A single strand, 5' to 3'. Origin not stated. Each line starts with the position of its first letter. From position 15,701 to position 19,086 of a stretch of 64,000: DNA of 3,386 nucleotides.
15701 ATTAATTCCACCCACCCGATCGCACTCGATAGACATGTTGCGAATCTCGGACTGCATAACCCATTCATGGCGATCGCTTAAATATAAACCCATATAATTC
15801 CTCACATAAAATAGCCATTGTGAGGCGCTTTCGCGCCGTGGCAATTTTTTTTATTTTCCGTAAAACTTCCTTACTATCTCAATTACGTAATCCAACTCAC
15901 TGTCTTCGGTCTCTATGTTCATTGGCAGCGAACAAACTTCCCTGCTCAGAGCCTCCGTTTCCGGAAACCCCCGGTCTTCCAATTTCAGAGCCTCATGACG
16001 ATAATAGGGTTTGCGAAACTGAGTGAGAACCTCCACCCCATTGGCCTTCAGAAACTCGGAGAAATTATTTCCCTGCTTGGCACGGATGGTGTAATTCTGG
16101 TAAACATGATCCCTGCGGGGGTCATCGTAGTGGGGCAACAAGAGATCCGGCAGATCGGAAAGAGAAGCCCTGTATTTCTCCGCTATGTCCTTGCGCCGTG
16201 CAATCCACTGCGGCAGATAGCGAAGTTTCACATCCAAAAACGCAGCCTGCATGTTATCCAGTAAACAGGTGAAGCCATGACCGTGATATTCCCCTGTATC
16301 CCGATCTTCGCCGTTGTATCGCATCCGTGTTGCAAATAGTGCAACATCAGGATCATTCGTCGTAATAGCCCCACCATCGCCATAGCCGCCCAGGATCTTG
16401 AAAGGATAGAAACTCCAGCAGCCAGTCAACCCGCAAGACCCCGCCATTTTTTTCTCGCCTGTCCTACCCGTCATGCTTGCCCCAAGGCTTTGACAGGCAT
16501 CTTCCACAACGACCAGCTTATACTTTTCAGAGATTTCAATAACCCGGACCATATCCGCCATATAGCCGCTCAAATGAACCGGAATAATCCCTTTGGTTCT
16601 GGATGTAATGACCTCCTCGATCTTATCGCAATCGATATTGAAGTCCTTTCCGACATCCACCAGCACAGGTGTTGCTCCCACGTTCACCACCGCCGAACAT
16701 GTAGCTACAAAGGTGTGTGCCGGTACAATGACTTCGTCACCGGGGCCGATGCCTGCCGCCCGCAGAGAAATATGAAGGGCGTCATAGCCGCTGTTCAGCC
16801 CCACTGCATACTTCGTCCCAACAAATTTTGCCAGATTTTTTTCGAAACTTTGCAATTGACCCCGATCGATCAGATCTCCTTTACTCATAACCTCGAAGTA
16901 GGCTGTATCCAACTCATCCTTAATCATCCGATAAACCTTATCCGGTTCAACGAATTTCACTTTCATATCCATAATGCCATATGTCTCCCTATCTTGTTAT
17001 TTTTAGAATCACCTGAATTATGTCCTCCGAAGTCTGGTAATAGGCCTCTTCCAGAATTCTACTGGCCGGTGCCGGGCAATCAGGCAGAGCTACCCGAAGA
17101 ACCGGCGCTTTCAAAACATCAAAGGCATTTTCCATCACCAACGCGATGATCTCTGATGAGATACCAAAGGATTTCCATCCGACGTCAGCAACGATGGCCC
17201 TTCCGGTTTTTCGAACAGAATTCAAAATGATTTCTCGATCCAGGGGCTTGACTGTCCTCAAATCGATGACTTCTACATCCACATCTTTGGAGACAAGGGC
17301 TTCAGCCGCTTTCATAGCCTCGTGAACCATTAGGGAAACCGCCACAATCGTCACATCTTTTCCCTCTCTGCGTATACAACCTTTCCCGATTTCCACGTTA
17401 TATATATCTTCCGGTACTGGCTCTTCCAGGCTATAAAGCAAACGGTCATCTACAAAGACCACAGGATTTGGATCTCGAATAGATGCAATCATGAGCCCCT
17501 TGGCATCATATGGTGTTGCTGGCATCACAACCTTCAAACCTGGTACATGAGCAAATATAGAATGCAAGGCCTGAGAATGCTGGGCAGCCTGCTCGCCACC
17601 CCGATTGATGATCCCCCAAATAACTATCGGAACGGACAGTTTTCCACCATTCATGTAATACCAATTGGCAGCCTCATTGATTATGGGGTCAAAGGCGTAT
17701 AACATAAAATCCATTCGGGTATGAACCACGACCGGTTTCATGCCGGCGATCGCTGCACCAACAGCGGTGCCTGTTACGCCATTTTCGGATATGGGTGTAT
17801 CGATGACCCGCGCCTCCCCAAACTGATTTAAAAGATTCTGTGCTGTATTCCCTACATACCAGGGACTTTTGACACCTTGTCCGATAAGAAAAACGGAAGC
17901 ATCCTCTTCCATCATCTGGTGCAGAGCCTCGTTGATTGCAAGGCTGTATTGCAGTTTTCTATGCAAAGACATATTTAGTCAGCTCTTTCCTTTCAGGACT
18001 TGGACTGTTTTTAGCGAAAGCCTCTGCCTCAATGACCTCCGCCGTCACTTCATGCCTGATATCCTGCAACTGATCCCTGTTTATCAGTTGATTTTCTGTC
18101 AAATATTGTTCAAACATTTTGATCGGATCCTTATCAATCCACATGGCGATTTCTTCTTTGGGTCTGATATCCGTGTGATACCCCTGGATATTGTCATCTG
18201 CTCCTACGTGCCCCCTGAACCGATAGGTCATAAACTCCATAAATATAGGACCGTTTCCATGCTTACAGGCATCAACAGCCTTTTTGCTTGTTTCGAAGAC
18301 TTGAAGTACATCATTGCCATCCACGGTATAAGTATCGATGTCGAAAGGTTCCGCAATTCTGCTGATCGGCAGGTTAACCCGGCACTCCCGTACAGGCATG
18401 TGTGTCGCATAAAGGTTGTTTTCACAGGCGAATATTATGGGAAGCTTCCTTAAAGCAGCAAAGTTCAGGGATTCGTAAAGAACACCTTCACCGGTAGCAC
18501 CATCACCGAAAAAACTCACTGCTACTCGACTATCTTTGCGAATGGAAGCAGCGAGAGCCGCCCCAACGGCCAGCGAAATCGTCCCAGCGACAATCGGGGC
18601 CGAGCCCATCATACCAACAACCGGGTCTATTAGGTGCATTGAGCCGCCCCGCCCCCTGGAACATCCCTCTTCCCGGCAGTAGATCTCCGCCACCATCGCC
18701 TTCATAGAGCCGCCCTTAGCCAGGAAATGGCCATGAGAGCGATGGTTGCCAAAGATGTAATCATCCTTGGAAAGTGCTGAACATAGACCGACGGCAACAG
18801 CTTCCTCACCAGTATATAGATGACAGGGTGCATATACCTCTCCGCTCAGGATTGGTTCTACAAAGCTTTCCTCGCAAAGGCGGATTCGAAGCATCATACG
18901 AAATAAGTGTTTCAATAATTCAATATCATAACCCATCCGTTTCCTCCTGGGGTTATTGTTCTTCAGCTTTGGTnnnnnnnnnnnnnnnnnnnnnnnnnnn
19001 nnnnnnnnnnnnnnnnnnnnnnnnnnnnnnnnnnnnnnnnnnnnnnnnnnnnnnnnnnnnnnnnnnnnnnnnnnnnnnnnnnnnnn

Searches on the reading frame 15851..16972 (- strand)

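Call 40: search_protein_families(library=ncbifam, proteins=[window:15851-16972:-], max_evalue=1e-10)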
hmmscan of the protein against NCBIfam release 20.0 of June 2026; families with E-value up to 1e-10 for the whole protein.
window:15851-16972:- (373 aa): 7 families
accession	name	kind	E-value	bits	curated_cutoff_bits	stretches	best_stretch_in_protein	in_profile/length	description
TIGR03588.1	PseC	equivalog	2.2e-54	184.8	423.5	1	23-369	15-378/380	UDP-4-amino-4,6-dideoxy-N-acetyl-beta-L-altrosamine transaminase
TIGR04181.1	NHT_00031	hypoth_equivalog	3.9e-50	170.7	420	1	16-320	15-327/359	LegC family aminotransferase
NF008687.0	PRK11706.1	equivalog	2e-48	165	375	1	27-371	19-374/375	dTDP-4-amino-4,6-dideoxygalactose transaminase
NF008658.2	PRK11658.1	equivalog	4.8e-48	163.7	631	1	23-370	18-376/379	UDP-4-amino-4-deoxy-L-arabinose aminotransferase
TIGR02379.1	ECA_wecE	subfamily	2.3e-38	131.9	434.85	1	26-371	18-375/376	dTDP-4-amino-4,6-dideoxy-D-glucose transaminase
TIGR04427.1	PLP_DesI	equivalog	4.9e-37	128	650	1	38-368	51-380/390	dTDP-4-dehydro-6-deoxyglucose aminotransferase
NF011936.0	PRK15407.1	equivalog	9e-37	126.8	423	1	41-223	68-253/440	lipopolysaccharide biosynthesis protein RfbH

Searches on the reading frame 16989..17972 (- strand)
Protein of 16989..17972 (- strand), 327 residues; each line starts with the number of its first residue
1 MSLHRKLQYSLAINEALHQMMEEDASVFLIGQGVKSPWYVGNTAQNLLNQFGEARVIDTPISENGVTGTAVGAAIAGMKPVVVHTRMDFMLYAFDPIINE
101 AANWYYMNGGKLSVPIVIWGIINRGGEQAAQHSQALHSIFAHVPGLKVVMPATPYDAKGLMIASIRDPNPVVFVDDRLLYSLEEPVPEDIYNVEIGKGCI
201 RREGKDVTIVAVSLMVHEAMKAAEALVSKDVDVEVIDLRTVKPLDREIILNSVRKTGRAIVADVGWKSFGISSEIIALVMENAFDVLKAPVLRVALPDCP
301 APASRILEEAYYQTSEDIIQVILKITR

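Call 40: search_protein_families(library=ncbifam, proteins=[window:16989-17972:-], max_evalue=1e-10)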
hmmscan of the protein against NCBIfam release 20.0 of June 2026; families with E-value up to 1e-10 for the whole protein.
window:16989-17972:- (327 aa): 6 families
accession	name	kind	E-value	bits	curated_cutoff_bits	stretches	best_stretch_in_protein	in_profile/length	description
NF006667.0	PRK09212.1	subfamily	2e-105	352.3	321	1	6-325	3-322/327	pyruvate dehydrogenase complex E1 component subunit beta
NF008854.0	PRK11892.1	equivalog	2.1e-97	326.7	454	1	12-325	147-461/464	pyruvate dehydrogenase complex E1 component subunit beta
TIGR00204.1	dxs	equivalog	1.5e-22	79.9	465.95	1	7-299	310-586/616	1-deoxy-D-xylulose-5-phosphate synthase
NF004559.0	PRK05899.2-5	equivalog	3.4e-19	68.5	488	1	15-303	326-600/627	transketolase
NF003933.0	PRK05444.2-2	equivalog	3.3e-15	55.6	395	1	39-323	321-602/606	1-deoxy-D-xylulose-5-phosphate synthase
NF008968.0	PRK12315.1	subfamily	1.6e-12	46.5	510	1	7-261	279-518/582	1-deoxy-D-xylulose-5-phosphate synthase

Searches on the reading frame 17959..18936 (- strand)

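Call 40: search_protein_families(library=ncbifam, proteins=[window:17959-18936:-], max_evalue=1e-10)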
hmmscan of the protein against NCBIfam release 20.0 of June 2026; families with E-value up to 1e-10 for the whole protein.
window:17959-18936:- (325 aa): 2 families
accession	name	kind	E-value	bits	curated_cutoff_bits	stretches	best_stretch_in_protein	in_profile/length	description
TIGR03182.1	PDH_E1_alph_y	equivalog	5.7e-96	321.1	393.85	1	8-325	4-315/315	pyruvate dehydrogenase (acetyl-transferring) E1 component subunit alpha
TIGR03181.1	PDH_E1_alph_x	equivalog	3.4e-63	213.6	411.35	1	6-325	24-328/341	pyruvate dehydrogenase (acetyl-transferring) E1 component subunit alpha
